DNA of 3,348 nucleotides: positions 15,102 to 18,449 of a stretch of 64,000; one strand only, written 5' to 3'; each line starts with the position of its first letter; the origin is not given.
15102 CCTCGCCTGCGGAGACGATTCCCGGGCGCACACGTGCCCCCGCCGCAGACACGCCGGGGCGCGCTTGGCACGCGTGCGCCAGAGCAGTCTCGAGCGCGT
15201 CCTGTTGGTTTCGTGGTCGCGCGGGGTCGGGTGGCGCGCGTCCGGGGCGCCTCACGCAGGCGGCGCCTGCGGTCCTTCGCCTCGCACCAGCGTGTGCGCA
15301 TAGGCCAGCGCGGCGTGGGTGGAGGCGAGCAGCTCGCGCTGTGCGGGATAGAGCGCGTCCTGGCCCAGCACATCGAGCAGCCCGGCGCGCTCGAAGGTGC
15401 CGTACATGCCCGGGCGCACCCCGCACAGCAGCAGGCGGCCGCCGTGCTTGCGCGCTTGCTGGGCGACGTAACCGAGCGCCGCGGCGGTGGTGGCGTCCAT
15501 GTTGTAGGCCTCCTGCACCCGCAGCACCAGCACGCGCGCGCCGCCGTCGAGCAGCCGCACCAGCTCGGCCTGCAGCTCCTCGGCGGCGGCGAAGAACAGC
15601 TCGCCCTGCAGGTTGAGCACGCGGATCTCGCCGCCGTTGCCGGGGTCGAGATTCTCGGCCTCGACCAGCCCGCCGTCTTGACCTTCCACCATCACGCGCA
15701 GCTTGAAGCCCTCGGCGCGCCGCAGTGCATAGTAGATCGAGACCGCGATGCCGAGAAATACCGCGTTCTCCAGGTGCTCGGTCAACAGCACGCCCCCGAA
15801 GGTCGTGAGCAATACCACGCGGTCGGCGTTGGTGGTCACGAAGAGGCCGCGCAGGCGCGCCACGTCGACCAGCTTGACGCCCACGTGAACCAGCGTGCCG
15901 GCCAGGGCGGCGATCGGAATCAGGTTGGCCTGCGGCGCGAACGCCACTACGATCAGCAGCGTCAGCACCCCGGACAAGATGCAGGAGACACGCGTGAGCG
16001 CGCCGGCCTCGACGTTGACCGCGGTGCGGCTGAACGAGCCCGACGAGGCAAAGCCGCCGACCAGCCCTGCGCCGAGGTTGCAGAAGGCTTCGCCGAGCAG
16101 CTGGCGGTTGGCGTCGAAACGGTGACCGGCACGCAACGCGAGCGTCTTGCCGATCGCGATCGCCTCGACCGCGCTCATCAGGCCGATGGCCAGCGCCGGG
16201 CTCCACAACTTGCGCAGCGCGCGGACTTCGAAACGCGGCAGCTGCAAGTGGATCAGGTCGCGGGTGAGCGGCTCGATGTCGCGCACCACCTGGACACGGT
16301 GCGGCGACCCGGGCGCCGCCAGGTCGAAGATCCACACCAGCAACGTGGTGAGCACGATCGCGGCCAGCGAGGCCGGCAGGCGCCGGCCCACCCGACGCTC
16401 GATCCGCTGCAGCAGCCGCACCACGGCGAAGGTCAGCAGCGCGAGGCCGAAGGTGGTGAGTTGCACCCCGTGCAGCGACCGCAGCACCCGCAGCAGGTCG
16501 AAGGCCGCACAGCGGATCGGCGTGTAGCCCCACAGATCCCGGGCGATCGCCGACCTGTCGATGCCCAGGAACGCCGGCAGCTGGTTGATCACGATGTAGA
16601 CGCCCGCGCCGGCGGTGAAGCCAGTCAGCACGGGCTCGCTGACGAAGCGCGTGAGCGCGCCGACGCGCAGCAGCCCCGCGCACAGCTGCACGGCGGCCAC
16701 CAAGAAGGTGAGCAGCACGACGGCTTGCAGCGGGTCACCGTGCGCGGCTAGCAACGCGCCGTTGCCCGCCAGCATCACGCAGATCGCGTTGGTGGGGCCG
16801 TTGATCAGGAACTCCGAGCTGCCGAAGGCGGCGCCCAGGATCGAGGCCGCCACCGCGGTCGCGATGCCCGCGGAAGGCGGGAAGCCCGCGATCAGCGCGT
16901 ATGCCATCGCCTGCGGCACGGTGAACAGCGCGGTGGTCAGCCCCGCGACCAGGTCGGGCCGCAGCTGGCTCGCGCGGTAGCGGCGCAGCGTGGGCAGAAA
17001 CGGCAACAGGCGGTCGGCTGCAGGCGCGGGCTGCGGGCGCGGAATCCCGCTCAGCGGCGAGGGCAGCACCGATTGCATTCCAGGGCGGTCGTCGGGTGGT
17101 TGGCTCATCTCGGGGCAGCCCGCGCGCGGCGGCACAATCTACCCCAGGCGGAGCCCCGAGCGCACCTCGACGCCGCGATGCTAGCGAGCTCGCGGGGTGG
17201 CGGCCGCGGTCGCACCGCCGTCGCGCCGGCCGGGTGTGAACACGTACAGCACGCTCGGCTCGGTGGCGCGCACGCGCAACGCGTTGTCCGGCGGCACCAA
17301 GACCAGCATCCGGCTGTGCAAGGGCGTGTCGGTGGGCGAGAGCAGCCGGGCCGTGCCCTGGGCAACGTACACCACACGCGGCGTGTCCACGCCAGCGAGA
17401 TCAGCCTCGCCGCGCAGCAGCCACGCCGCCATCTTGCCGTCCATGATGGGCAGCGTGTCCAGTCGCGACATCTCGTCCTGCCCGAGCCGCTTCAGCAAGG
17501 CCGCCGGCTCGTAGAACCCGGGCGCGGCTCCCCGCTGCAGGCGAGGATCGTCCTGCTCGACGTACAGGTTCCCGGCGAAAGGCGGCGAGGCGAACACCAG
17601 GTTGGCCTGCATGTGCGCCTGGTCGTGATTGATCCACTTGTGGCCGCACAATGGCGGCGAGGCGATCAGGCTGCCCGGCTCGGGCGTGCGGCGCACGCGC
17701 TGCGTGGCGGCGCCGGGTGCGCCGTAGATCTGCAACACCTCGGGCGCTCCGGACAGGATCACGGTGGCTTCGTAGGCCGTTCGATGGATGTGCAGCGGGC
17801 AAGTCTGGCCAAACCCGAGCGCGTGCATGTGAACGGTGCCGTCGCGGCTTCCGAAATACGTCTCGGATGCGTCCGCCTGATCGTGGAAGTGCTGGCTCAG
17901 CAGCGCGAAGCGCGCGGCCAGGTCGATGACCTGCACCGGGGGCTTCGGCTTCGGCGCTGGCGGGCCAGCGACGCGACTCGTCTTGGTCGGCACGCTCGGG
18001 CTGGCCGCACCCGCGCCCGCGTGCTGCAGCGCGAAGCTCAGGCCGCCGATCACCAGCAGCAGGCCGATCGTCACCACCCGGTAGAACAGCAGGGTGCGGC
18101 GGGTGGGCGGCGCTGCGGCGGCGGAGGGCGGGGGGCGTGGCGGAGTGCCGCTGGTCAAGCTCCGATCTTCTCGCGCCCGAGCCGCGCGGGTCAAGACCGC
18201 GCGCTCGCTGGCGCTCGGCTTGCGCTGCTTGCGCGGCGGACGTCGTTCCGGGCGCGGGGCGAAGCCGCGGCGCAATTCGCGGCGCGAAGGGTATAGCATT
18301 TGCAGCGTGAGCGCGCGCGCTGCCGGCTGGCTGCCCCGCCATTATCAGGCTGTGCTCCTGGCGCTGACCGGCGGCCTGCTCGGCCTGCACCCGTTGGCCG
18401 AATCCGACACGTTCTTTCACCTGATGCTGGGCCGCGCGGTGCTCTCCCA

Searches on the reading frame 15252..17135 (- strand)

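Call 89: search_protein_families(library=pfam, max_evalue=0.001, proteins=[window:15252-17135:-])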
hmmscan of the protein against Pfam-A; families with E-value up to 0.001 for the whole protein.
window:15252-17135:- (627 aa): 3 families
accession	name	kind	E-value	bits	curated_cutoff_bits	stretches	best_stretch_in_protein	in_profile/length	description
PF00916.26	Sulfate_transp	-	2.8e-77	260.5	23.2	1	58-444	1-379/380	Sulfate permease family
PF01740.26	STAS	-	6e-16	58.6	22.6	1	503-594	9-98/106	STAS domain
PF13466.11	STAS_2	-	9.4e-08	32.6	29.2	1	507-586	1-79/80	STAS domain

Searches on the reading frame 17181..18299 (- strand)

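Call 89: search_protein_families(library=pfam, max_evalue=0.001, proteins=[window:17181-18299:-])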
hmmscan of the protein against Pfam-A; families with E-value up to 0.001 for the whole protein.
window:17181-18299:- (372 aa): 1 family
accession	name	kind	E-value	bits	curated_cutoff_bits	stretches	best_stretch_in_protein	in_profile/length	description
PF07883.17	Cupin_2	-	0.00068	19.7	27.2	0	164-231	8-65/70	Cupin domain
